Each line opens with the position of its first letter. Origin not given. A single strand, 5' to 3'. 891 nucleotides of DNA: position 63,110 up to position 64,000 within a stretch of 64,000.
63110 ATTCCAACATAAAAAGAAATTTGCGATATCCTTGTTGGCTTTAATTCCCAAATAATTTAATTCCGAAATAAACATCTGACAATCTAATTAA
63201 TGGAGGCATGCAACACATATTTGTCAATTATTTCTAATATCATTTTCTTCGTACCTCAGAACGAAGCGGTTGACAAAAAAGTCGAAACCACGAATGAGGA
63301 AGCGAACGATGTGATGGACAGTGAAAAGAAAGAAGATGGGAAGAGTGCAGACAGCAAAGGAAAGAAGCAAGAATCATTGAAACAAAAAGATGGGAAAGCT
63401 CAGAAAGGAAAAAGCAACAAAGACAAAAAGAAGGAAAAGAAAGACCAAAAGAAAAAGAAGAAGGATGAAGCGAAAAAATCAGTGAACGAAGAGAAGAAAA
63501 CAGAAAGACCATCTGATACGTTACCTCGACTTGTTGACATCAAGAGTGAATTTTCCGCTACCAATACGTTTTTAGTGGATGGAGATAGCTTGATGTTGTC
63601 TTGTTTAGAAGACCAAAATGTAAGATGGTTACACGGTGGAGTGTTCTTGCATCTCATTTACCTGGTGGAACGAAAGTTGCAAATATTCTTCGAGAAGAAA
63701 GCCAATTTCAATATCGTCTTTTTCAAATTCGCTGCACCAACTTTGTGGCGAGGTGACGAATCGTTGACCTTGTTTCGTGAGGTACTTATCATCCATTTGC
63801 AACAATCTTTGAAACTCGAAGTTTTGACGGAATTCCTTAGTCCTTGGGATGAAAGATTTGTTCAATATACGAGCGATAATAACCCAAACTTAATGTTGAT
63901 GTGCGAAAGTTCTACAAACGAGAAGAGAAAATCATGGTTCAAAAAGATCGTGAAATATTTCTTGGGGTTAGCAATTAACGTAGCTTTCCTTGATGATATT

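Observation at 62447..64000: DDX60-like antiviral helicase gene adjacent to the Ro60 cluster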

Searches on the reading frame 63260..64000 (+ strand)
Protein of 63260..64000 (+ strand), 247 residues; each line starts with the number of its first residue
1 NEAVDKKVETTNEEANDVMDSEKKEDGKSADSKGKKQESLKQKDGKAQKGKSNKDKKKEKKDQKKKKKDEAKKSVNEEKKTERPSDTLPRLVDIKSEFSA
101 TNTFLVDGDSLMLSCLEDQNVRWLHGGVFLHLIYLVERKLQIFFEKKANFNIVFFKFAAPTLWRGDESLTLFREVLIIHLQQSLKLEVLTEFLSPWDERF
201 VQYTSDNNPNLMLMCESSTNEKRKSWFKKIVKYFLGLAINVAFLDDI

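Call 6: search_protein_families(library=pfam, proteins=[window:63260-64000:+], max_evalue=10)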
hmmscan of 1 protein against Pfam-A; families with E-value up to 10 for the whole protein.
window:63260-64000:+ (247 aa): 5 families
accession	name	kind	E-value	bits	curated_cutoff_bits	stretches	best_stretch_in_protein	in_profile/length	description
PF23002.2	PIN-like_DDX60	-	1.7e-22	80.4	27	1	96-243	26-169/225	ATP-dependent RNA helicase DDX60, PIN-like domain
PF03666.18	NPR3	-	0.0061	15.9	27.5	1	25-77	40-103/456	Nitrogen Permease regulator of amino acid transport activity 3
PF15917.11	Piezo_TM25-28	-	2.7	7.4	27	1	16-85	199-268/328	Piezo TM25-28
PF01080.22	Presenilin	-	3.6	6.7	34.3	1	12-79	246-310/408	Presenilin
PF15794.10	CCDC106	-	8.9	6.5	30.2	0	6-99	50-138/220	Coiled-coil domain-containing protein 106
